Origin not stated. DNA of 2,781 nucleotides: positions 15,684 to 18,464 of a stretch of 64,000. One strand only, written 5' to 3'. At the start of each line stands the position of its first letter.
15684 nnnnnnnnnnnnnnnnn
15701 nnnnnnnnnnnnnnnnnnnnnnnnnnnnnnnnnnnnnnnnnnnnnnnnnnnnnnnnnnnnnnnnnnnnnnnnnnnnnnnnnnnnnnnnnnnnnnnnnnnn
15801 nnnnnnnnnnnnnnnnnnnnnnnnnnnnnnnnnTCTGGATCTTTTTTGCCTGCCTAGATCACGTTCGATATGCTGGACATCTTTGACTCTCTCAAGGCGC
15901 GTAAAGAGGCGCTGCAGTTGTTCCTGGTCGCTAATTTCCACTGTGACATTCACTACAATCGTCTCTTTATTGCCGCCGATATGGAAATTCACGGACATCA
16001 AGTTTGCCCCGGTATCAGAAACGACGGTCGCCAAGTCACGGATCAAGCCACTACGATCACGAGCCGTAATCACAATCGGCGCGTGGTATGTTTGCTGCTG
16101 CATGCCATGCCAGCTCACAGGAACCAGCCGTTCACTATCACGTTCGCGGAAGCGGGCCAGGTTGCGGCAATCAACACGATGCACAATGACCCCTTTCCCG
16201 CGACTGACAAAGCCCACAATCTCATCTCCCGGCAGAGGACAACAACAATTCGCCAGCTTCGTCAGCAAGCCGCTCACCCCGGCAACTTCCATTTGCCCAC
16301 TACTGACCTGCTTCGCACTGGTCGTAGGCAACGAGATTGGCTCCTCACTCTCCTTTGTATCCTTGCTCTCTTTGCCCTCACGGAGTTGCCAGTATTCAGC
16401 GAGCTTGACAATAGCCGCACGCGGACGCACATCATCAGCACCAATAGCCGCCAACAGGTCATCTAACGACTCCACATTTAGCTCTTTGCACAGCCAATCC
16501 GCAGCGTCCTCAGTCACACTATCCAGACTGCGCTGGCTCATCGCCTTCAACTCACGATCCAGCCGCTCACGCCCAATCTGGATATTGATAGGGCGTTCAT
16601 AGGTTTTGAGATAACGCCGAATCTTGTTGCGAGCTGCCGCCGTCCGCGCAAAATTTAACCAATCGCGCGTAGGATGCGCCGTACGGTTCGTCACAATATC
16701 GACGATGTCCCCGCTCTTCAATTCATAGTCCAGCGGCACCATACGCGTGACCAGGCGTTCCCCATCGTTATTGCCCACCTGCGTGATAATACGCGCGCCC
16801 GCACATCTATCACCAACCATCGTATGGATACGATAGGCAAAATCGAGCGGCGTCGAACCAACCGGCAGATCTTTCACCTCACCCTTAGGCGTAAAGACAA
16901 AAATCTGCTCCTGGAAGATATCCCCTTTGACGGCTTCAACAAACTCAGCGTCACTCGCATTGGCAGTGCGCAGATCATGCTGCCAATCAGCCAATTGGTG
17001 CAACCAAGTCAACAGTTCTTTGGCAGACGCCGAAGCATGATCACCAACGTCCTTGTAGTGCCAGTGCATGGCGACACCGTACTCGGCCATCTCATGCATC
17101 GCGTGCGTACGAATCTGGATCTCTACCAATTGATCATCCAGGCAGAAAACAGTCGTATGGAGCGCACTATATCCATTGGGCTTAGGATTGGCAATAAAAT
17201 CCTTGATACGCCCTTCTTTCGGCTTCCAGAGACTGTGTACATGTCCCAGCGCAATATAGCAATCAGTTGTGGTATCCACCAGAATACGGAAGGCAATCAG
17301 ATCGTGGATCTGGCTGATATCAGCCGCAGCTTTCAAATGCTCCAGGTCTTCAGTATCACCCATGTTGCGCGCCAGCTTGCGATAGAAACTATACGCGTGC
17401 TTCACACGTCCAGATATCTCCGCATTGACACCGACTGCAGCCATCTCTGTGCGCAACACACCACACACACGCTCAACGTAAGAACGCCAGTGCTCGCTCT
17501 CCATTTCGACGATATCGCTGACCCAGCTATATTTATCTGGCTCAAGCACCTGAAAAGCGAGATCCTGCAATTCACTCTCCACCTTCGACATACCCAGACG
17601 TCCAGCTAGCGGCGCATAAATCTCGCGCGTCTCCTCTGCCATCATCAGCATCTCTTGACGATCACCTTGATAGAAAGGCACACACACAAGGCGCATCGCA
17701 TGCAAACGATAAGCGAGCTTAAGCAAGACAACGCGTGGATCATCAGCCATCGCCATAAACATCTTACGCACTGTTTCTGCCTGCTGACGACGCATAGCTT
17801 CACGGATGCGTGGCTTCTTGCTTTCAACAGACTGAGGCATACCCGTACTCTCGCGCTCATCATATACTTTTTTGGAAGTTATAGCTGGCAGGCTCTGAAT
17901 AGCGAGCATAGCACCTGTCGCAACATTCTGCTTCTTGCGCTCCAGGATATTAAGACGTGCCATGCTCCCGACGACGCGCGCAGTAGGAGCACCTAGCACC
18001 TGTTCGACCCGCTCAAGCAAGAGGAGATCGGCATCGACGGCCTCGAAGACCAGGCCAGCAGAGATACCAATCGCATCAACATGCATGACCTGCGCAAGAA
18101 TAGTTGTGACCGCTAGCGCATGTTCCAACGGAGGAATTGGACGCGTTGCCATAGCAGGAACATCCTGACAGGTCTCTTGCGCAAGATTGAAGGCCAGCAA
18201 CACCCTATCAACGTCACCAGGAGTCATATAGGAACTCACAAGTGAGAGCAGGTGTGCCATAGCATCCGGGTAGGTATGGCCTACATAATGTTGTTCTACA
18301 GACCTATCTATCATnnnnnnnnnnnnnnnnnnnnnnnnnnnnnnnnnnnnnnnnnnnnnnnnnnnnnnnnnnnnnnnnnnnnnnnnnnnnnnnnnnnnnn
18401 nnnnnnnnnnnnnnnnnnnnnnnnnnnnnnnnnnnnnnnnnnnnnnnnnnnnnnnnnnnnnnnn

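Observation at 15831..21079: Tandem RelA/SpoT paralogs: hydrolase-dead synthetase next to a bifunctional enzyme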

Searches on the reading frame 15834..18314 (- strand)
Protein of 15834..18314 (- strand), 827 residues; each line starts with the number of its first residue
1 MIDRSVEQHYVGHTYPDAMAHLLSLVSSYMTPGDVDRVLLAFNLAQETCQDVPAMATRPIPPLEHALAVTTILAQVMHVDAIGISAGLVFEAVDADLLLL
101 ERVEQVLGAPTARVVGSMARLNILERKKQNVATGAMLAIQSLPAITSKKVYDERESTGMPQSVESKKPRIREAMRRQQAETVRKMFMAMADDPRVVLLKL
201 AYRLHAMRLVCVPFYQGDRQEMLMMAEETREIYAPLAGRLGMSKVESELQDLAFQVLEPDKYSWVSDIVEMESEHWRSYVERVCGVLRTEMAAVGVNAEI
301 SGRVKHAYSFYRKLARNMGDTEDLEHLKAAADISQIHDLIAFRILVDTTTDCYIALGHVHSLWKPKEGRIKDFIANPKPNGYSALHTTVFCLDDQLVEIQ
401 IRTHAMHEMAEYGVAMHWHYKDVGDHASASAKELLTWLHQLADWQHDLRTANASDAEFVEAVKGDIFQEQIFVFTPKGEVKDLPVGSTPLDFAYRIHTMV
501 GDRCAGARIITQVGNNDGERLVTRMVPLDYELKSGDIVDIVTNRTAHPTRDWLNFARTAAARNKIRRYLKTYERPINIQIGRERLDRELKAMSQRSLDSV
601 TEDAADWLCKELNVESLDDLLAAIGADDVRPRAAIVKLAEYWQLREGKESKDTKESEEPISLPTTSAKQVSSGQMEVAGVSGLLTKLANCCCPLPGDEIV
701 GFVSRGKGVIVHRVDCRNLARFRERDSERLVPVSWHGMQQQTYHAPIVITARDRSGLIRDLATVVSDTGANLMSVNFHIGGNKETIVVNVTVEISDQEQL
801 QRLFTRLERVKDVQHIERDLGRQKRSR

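Call 6: search_protein_families(library=pfam, proteins=[window:15834-18314:-], max_evalue=0.01)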
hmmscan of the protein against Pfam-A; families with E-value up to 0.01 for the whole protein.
window:15834-18314:- (827 aa): 6 families
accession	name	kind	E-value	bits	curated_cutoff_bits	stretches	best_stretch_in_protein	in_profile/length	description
PF04607.23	RelA_SpoT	-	7.6e-36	123.3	27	1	302-422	1-110/113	Region found in RelA / SpoT proteins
PF13328.12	HD_4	-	1.9e-23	83.3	27.2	1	41-242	1-155/156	HD domain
PF02824.27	TGS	-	3.4e-19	69.1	22.2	1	471-542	1-60/60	TGS domain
PF13291.12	ACT_4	-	5.3e-18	65.9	27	1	740-818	2-80/80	ACT domain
PF19296.4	RelA_AH_RIS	-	7.9e-13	49.3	23.8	1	555-726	3-182/185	RelA/SpoT, AH and RIS domains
PF01842.31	ACT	-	0.00058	20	27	1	747-810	3-64/66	ACT domain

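Call 7: search_protein_families(library=ncbifam, proteins=[window:15834-18314:-], max_evalue=0.01)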
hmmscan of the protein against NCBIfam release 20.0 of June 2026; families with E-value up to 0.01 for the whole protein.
window:15834-18314:- (827 aa): 6 families
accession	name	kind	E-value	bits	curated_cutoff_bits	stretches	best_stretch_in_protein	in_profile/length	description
TIGR00691.1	spoT_relA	subfamily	1.8e-166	555.4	499.2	1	63-816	21-685/687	RelA/SpoT family protein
NF008124.0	PRK10872.1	equivalog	3.5e-142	475.5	728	1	170-818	123-740/744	GTP diphosphokinase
NF008303.0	PRK11092.1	equivalog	4.5e-137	458.1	947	2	175-818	112-699/702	bifunctional GTP diphosphokinase/guanosine-3',5'-bis pyrophosphate 3'-pyrophosphohydrolase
NF053588.1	GTPPhKinYjbM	equivalog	0.0001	22.1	320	1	300-422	40-161/201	GTP diphosphokinase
NF007171.0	PRK09602.1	subfamily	0.00067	18.6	387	1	483-543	346-396/397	YchF-related putative GTPase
NF003361.0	PRK04435.1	equivalog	0.0011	18.8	131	1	744-817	70-143/148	ACT domain-containing protein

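Call 9: search_solved_structures(query=window:15834-18314:-, show_alignments=3, max_evalue=1e-20)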
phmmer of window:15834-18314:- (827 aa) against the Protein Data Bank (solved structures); distinct sequences matched with E-value up to 1e-20: 15.
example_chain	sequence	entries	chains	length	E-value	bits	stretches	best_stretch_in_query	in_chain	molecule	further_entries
5iqr_8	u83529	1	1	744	6.2e-127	428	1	167-815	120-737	GTP pyrophosphokinase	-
5kps_A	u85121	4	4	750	6.4e-127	427.9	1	167-815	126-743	GTP pyrophosphokinase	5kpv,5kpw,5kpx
8fr8_I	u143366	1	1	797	3.4e-124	418.9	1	178-816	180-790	GTP pyrophosphokinase RelA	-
5l3p_z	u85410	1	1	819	4e-120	405.4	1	167-736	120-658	GTP pyrophosphokinase,GTP pyrophosphokinase,GTP pyrophosphokinase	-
6yxa_A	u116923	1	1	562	7.7e-102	345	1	169-632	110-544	GTP pyrophosphokinase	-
7oiw_A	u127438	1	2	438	1.1e-79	271.7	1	167-507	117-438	GTP pyrophosphokinase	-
8acu_A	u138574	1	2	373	6e-62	213.1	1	172-445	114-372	GTP pyrophosphokinase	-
6htq_x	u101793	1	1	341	9.4e-60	205.8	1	469-817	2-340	GTP pyrophosphokinase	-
1vj7_A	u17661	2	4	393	6.4e-59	203.1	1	175-461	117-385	Bifunctional RELA/SPOT | Bifunctional (p)ppGpp synthase/hydrolase RelA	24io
5xnx_A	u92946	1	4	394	1.6e-58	201.7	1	178-463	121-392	Bifunctional (p)ppGpp synthase/hydrolase RelA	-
6s2t_A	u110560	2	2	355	1.6e-45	158.8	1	176-407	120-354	(P)ppGpp synthetase I, SpoT/RelA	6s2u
7ohg_A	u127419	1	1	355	1.6e-45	158.8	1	176-407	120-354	Guanosine-3',5'-bis(Diphosphate) 3'-pyrophosphohydrolase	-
6s2v_A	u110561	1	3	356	1.6e-45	158.8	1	176-407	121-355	(P)ppGpp synthetase I, SpoT/RelA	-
7qpr_A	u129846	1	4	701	5.7e-44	153.6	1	178-633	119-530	ACT domain protein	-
9s6k_B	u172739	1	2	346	7.8e-41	143.2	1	176-414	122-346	GTP pyrophosphokinase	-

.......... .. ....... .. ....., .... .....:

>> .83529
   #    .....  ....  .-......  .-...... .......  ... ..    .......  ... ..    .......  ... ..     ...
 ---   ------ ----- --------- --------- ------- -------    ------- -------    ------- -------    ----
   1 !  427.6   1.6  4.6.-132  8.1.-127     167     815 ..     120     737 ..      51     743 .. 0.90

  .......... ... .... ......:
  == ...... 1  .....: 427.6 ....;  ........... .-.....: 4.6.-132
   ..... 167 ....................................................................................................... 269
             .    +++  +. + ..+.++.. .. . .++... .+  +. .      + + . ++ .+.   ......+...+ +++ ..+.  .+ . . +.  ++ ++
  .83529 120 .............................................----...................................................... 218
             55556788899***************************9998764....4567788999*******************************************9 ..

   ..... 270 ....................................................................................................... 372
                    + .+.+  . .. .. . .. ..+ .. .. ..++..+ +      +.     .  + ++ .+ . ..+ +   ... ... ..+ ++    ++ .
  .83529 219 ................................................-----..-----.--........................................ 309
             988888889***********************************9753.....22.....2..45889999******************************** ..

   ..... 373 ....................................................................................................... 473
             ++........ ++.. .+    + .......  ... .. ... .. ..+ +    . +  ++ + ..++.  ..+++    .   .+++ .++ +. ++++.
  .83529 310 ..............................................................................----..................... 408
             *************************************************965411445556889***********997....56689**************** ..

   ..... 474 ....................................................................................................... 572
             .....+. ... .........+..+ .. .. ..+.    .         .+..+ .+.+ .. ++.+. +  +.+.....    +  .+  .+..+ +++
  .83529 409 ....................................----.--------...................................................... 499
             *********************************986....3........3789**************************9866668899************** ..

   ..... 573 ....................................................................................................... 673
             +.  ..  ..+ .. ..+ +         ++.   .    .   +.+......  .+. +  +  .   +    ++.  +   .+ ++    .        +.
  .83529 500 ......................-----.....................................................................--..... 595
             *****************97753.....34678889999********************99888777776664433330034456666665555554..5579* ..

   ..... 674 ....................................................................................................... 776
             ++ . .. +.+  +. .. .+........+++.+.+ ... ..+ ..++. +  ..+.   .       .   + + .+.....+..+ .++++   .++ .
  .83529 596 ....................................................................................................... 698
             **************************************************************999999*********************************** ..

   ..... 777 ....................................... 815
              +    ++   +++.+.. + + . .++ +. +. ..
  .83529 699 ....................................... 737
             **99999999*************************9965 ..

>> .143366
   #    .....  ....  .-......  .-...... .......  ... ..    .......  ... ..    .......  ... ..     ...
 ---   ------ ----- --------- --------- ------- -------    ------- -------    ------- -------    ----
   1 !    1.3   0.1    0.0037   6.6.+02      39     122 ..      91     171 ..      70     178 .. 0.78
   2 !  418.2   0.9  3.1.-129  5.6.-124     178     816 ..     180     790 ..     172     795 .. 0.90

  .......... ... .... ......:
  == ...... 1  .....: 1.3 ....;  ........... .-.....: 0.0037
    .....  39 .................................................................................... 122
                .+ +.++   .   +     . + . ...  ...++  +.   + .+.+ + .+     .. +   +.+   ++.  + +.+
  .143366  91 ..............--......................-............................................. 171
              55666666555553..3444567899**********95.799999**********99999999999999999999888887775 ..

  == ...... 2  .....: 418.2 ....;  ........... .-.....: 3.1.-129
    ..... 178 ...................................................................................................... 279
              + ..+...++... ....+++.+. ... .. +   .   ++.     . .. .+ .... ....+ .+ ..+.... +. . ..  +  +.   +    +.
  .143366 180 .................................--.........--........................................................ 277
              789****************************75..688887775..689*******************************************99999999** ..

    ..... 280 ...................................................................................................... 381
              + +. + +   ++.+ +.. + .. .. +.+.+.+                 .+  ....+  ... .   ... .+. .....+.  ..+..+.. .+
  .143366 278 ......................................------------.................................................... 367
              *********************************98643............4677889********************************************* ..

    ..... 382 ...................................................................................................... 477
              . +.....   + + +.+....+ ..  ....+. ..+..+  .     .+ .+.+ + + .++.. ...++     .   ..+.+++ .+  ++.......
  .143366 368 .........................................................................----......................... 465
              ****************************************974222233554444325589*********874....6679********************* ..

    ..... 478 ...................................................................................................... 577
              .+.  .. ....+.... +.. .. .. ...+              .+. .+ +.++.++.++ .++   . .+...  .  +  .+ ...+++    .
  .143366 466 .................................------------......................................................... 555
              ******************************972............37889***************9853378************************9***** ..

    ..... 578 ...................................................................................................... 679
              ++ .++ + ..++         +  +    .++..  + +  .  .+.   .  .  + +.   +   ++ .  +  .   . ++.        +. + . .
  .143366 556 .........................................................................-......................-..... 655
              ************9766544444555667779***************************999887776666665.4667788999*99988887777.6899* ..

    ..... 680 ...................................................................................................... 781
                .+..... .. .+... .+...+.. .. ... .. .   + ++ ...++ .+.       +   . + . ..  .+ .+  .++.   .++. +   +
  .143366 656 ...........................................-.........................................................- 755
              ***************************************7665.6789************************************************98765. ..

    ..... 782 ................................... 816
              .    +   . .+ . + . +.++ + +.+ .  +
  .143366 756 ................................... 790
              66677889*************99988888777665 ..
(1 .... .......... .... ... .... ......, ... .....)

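Call 10: find_homologous_proteins(query=window:15834-18314:-, max_evalue=1e-50)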
Query window:15834-18314:- (827 aa): 7680 proteins with E <= 1e-50 among 8000 candidates; the best 120 are listed.
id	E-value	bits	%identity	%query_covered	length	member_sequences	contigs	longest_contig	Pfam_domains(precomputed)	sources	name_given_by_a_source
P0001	0.0e+0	1784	95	100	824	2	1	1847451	PF04607.24,PF13328.13,PF19296.6,PF02824.28,PF13291.13,PF28438.1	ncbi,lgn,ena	-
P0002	0.0e+0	1476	78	100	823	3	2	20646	PF04607.24,PF13328.13,PF19296.6,PF02824.28,PF13291.13,PF28438.1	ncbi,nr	ncbi:MAG TPA: RelA/SpoT family protein [Ktedonobacteraceae bacterium]|nr:RelA/SpoT family protein [K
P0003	0.0e+0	1416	76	100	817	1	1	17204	PF04607.24,PF13328.13,PF19296.6,PF02824.28,PF13291.13,PF28438.1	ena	-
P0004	0.0e+0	1403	75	100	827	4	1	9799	PF04607.24,PF13328.13,PF19296.6,PF02824.28,PF13291.13,PF28438.1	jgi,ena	-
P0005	0.0e+0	1399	74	100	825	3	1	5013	PF04607.24,PF13328.13,PF19296.6,PF02824.28,PF13291.13,PF28438.1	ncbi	ncbi:MAG: bifunctional (p)ppGpp synthetase/guanosine-3',5'-bis(diphosphate) 3'-pyrophosphohydrolase 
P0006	0.0e+0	1396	74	100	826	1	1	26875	PF04607.24,PF13328.13,PF19296.6,PF02824.28,PF13291.13,PF28438.1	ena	-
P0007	0.0e+0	1387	74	100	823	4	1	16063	PF04607.24,PF13328.13,PF19296.6,PF02824.28,PF13291.13,PF28438.1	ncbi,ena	-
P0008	0.0e+0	1385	74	100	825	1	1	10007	PF04607.24,PF13328.13,PF19296.6,PF02824.28,PF13291.13,PF28438.1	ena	-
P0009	0.0e+0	1377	73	100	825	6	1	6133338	PF04607.24,PF13328.13,PF19296.6,PF02824.28,PF13291.13,PF01842.32,PF28438.1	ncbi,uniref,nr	ncbi:(p)ppGpp synthetase [Dictyobacter aurantiacus]|uniref:(P)ppGpp synthetase n=2 Tax=Dictyobacter 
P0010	0.0e+0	1376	74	100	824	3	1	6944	PF04607.24,PF13328.13,PF19296.6,PF02824.28,PF13291.13,PF01842.32,PF28438.1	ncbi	-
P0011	0.0e+0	1373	73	100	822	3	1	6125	PF04607.24,PF13328.13,PF19296.6,PF02824.28,PF13291.13,PF28438.1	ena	-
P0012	0.0e+0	1370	73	100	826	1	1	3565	PF04607.24,PF13328.13,PF19296.6,PF02824.28,PF13291.13,PF28438.1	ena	-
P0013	0.0e+0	1359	72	100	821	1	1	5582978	PF04607.24,PF13328.13,PF19296.6,PF02824.28,PF13291.13,PF01842.32,PF28438.1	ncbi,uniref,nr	ncbi:(p)ppGpp synthetase [Dictyobacter alpinus]|uniref:(P)ppGpp synthetase n=1 Tax=Dictyobacter alpi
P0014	0.0e+0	1355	73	98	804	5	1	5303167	PF04607.24,PF13328.13,PF19296.6,PF02824.28,PF13291.13,PF28438.1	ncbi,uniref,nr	ncbi:(p)ppGpp synthetase [Tengunoibacter tsumagoiensis]|uniref:(P)ppGpp synthetase n=2 Tax=Tengunoib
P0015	0.0e+0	1354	71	100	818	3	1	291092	PF04607.24,PF13328.13,PF19296.6,PF02824.28,PF13291.13,PF01842.32,PF28438.1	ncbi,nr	ncbi:MAG TPA: RelA/SpoT family protein [Dictyobacter sp.]|nr:RelA/SpoT family protein [Dictyobacter 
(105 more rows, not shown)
